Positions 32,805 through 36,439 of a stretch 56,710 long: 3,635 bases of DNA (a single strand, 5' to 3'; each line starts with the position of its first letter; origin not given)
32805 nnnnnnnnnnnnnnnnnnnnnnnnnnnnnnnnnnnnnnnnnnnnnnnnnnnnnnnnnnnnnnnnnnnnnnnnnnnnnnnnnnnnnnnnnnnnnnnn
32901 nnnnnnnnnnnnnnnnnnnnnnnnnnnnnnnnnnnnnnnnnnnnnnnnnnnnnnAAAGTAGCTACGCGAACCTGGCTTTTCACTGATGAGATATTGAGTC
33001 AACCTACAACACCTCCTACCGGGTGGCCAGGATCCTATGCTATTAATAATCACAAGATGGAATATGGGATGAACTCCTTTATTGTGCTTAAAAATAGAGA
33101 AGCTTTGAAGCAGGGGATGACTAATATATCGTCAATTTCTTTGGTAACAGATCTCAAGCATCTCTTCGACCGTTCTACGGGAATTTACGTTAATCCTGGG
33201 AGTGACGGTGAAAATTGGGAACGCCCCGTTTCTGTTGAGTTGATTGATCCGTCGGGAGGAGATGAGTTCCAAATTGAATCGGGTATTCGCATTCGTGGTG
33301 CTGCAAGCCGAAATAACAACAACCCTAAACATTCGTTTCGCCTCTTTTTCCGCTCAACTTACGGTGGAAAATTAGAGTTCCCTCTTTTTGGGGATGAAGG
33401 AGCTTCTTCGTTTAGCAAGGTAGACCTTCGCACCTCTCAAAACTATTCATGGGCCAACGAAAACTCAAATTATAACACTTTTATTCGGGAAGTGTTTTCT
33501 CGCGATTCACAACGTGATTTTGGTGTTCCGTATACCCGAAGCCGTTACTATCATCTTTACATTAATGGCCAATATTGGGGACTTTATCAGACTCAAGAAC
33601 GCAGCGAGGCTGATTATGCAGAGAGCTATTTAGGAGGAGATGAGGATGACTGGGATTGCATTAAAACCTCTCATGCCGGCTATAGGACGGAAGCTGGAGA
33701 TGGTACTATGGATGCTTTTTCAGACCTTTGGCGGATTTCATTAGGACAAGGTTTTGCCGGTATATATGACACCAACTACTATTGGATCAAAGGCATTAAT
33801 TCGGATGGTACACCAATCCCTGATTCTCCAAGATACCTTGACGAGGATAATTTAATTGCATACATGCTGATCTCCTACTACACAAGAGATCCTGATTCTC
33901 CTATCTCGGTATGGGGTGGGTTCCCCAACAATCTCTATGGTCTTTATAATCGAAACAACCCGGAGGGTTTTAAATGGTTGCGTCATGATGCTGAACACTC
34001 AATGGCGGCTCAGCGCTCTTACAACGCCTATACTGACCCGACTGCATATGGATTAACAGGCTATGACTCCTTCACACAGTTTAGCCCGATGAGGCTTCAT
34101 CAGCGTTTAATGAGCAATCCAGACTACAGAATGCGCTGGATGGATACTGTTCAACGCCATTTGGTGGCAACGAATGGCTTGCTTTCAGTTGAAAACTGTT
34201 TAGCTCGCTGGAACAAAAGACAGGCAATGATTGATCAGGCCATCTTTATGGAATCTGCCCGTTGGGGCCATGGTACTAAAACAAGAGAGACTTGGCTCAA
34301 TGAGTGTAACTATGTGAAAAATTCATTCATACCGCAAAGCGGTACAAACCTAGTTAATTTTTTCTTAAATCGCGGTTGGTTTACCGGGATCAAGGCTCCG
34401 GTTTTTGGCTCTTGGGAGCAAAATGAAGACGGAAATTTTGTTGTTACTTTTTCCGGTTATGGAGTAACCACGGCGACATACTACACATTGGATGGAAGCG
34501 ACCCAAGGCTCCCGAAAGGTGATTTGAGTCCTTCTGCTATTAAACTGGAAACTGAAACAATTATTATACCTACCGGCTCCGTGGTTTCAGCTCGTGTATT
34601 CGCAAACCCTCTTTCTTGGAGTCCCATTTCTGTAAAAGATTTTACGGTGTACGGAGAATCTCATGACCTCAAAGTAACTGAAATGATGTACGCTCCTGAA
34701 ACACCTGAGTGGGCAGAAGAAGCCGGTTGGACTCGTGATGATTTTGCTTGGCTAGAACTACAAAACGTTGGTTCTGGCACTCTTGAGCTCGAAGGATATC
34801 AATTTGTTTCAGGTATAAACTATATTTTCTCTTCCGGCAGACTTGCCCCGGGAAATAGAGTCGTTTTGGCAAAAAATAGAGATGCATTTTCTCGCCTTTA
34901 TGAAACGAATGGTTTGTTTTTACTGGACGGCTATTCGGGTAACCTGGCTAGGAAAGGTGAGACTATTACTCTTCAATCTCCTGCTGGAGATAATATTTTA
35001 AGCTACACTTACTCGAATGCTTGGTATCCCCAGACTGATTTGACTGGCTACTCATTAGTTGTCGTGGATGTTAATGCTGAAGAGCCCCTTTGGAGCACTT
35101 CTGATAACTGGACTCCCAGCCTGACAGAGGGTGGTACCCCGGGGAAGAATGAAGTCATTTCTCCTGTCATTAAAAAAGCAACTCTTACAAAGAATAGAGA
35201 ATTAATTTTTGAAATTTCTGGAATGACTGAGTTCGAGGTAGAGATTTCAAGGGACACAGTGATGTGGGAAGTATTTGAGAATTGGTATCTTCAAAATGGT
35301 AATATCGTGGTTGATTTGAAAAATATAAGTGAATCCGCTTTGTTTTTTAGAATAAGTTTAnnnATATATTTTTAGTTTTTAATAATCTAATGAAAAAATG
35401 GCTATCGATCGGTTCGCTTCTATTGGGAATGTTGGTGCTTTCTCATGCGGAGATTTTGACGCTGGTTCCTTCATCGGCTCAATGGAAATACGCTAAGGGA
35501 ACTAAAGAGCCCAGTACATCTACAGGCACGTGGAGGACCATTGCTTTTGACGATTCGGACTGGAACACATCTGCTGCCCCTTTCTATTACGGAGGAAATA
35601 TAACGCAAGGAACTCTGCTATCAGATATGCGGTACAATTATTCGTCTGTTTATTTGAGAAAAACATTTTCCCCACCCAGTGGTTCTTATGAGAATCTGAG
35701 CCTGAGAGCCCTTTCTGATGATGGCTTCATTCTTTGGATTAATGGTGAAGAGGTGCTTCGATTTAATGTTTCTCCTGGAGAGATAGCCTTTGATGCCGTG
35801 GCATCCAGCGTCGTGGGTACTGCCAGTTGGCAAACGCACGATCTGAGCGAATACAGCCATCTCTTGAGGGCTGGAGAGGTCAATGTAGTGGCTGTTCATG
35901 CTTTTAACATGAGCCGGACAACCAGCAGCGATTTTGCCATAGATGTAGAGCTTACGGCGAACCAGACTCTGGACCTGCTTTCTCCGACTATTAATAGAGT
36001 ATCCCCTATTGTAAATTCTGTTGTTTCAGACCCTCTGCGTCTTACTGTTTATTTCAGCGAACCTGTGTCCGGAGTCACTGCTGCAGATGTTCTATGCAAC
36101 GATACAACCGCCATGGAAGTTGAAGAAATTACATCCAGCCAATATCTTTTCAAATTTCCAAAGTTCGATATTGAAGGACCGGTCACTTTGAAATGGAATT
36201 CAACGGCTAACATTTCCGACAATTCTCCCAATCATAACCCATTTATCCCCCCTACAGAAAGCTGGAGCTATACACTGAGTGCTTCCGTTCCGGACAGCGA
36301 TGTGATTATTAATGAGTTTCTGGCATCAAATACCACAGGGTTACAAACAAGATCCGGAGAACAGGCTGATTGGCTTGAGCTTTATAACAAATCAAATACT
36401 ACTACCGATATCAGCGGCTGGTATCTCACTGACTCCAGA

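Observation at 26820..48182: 21-kb tandem array of four secreted, catalytically intact CotH-type kinases in an apparent non-spore-former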

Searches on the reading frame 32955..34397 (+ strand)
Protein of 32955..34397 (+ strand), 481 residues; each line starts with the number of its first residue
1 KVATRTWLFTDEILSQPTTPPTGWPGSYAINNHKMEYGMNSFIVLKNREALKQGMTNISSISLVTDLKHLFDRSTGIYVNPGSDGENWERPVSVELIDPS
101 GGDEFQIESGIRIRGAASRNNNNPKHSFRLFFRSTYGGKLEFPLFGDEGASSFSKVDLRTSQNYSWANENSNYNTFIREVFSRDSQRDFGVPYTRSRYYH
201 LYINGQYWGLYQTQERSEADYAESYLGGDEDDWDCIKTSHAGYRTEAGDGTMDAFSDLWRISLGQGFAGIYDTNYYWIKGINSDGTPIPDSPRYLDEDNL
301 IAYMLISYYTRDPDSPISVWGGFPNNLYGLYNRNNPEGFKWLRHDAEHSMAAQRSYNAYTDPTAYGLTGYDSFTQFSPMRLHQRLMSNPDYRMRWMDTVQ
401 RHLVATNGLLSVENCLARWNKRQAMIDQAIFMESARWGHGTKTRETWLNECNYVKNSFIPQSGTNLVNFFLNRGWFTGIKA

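Call 40: search_solved_structures(query=A4, max_evalue=10, show_alignments=2)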
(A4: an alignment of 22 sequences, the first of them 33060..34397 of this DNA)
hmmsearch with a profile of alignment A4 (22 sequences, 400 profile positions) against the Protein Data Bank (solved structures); distinct sequences matched with E-value up to 10: 4.
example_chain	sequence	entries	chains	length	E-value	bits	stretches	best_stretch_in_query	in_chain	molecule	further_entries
5jd9_A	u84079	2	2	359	2.5e-12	49.9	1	126-396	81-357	Spore coat protein H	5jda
7f0k_A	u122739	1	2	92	0.14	14.5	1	338-398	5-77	Kinetoplastid membrane protein KMP-11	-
5y70_A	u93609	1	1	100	0.16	14.3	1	339-398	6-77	Kinetoplastid membrane protein 11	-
2hek_A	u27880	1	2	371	0.19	14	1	305-380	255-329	Hypothetical protein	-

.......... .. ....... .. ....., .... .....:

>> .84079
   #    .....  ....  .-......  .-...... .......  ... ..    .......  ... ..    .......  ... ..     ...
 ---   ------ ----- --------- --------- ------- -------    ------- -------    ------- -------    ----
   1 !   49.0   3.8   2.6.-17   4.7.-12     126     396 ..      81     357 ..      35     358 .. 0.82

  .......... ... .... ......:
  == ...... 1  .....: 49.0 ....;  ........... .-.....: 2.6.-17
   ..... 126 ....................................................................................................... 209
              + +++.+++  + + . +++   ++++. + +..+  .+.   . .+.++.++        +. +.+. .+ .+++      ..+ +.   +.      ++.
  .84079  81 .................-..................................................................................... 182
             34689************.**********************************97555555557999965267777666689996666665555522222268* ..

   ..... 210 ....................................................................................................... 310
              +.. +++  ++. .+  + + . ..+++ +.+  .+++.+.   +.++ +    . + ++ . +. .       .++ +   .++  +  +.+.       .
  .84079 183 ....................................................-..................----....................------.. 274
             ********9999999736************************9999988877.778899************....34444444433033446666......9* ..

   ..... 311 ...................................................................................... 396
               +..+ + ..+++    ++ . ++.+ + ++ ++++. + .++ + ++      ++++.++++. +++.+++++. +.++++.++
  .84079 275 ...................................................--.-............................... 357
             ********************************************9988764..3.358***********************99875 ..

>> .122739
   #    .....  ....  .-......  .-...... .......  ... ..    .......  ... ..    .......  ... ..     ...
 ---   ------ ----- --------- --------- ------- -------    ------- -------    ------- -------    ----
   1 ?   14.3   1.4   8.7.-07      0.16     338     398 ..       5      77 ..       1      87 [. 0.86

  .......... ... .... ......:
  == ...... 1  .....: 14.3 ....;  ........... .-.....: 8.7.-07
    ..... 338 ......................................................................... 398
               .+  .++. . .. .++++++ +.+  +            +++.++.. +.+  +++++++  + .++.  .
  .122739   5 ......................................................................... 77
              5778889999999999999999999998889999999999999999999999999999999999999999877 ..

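Call 44: predict_structure(alignment_id=A3)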
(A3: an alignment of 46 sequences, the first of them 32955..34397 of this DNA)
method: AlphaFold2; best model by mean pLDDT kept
length: 481 residues; sequences in the alignment: 46
mean_pLDDT: 93.2   pTM: 0.92
mean pLDDT of the five models: 93.2, 92.8, 91.5, 90.7, 90.5
residues with pLDDT >= 90: 387; 70-90: 89; 50-70: 5; < 50: 0
segments of 3 or more residues with pLDDT < 50: none
pLDDT, mean of each block of 10 residues (from residue 1): 76 85 83 86 91 94 95 94 93 95 94 90 91 95 93 94 80 93 97 96 93 94 96 95 92 98 96 97 94 96 98 92 93 97 94 94 92 95 97 97 97 98 97 87 93 98 98 91 70
secondary structure, 60 per line:
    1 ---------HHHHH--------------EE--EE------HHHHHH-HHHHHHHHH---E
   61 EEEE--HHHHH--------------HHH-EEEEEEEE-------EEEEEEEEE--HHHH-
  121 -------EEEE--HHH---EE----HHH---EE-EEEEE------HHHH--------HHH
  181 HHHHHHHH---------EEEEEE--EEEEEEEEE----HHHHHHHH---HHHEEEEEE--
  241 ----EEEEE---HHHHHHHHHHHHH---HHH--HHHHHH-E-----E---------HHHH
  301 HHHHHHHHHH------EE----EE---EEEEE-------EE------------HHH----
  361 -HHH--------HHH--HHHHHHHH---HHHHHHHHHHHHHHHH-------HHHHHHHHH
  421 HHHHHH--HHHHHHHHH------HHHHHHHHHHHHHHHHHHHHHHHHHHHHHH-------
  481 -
elements in order: H10-14 H41-46 H48-56 E60-64 H67-71 E90-97 E105-113 H116-119 E128-131 E155-159 H166-169 H178-188 E198-203 E206-214 H219-226 E233-238 E245-249 H253-265 H274-279 H297-310 E328-332 H378-385 H389-404 H412-426 H429-437 H444-473

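Call 49: fold_search(model_id=the predicted structure, library=pdb)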
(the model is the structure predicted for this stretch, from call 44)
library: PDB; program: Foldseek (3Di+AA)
matches with E <= 10: 146; with E <= 0.001: 2
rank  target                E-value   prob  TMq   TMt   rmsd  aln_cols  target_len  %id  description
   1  5jda                  4.2e-13  1.00  0.57  0.74   5.7       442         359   14  Bacillus cereus CotH kinase plus Mg2+/AMP (released 2016-05-18)
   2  5jd9                  6.4e-13  1.00  0.57  0.75   5.6       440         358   14  Bacillus cereus CotH kinase (released 2016-05-18)
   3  3akk_D                7.7e-03  0.89  0.26  0.37  12.9       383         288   10  Crystal structure of A Helicobacter pylori proinflammatory kinase CtkA (released 2010-12-01)
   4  3ml9                  1.0e-02  0.85  0.28  0.18  14.1       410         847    8  Discovery of the Highly Potent PI3K/mTOR Dual Inhibitor PF-04691502 through Structure Based Drug Design (released 2010-06-02)
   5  3akl_C                1.2e-02  0.85  0.27  0.41  12.4       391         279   10  Crystal structure of A Helicobacter pylori proinflammatory kinase CtkA (released 2010-12-01)
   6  4wae                  1.9e-02  0.41  0.22  0.23  12.5       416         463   11  Phosphatidylinositol 4-kinase III beta crystallized with ATP (released 2015-05-20)
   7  8sob_A                2.2e-02  0.60  0.24  0.13  14.4       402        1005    9  Phosphoinositide phosphate 3 kinase gamma bound with ADP (released 2024-04-03)
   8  5eds                  3.2e-02  0.57  0.25  0.18   9.5       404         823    7  Crystal structure of human PI3K-gamma in complex with benzimidazole inhibitor 5 (released 2015-12-30)
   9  3p2b                  4.7e-02  0.51  0.26  0.18  10.4       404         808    7  Crystal Structure of PI3K gamma with 3-(2-morpholino-6-(pyridin-3-ylamino)pyrimidin-4-yl)phenol (released 2011-08-17)
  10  3s2a                  4.9e-02  0.38  0.23  0.16  10.5       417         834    8  Crystal structure of PI3K-gamma in complex with a quinoline inhibitor (released 2011-06-08)
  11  5g2n                  6.1e-02  0.25  0.20  0.14  11.4       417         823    8  X-ray structure of PI3Kinase Gamma in complex with Copanlisib (released 2016-04-20)
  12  3tjp                  8.3e-02  0.38  0.26  0.17   9.6       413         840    7  Crystal Structure of PI3K gamma with N6-(3,4-dimethoxyphenyl)-2-morpholino-[4,5'-bipyrimidine]-2',6-diamine (released 2012-08-29)
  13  3qk0                  8.3e-02  0.30  0.25  0.17  15.1       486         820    8  Crystal structure of PI3K-gamma in complex with benzothiazole 82 (released 2011-03-30)
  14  7jx0                  1.5e-01  0.35  0.26  0.18   9.2       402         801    6  NVS-PI3-4 bound to the PI3Kg catalytic subunit p110 gamma (released 2021-03-17)
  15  3jbz                  1.9e-01  0.11  0.21  0.12  19.8       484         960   12  Crystal structure of mTOR docked into EM map of dimeric ATM kinase (released 2016-11-16)
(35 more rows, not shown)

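Call 74: search_protein_representatives(protein=window:32955-34397:+)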
Query: 481 residues. Proteins with E-value up to 0.001 (for the whole library): 7603; up to 1e-10: 4318; up to 1e-30: 2114. The best 150 are listed.
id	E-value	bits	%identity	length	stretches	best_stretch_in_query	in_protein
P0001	0.0e+00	1079.8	94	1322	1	1-481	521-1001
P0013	6.2e-227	770.7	69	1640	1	2-481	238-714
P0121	4.5e-212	721.7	65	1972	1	2-480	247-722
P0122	3.2e-194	662.8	62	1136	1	2-477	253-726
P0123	1.4e-191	654.1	60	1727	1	2-479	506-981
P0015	1.7e-189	647.2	59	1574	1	2-479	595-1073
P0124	1.5e-188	644.1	60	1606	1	2-480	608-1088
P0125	9.8e-178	608.4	58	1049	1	3-481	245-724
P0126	6.5e-177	605.7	59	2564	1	2-478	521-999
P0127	1.2e-168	578.5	57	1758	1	3-480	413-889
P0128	3.8e-168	576.8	56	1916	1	2-480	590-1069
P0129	1.3e-165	568.4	56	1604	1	2-480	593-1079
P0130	3.6e-161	553.8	52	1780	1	3-479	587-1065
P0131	1.1e-160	552.2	57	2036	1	3-480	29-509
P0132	1.8e-158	544.9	54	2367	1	3-480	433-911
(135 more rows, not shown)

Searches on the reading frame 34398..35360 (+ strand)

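Call 70: search_protein_families(library=pfam, proteins=[window:34398-35360:+], max_evalue=0.1)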
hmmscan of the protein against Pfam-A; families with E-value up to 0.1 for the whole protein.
window:34398-35360:+ (321 aa): 3 families
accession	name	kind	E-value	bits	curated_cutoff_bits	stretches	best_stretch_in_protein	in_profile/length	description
PF00932.25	LTD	-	1.2e-09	39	34.3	1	89-206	6-108/109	Lamin Tail Domain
PF13287.12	Fn3_assoc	-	0.024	15.2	23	1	26-55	11-39/59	Fn3 associated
PF13290.12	CHB_HEX_C_1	-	0.068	13.6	22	0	25-38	21-34/67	Chitobiase/beta-hexosaminidase C-terminal domain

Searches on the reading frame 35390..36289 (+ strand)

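Call 70: search_protein_families(library=pfam, proteins=[window:35390-36289:+], max_evalue=0.1)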
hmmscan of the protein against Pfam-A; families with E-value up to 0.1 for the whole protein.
window:35390-36289:+ (300 aa): 2 families
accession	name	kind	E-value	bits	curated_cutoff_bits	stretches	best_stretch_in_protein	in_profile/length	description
PF02883.26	Alpha_adaptinC2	-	0.03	15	27.6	1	166-223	27-84/111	Adaptin C-terminal domain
PF19078.6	Big_12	-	0.036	14.7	27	0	199-249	5-55/102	Bacterial Ig-like domain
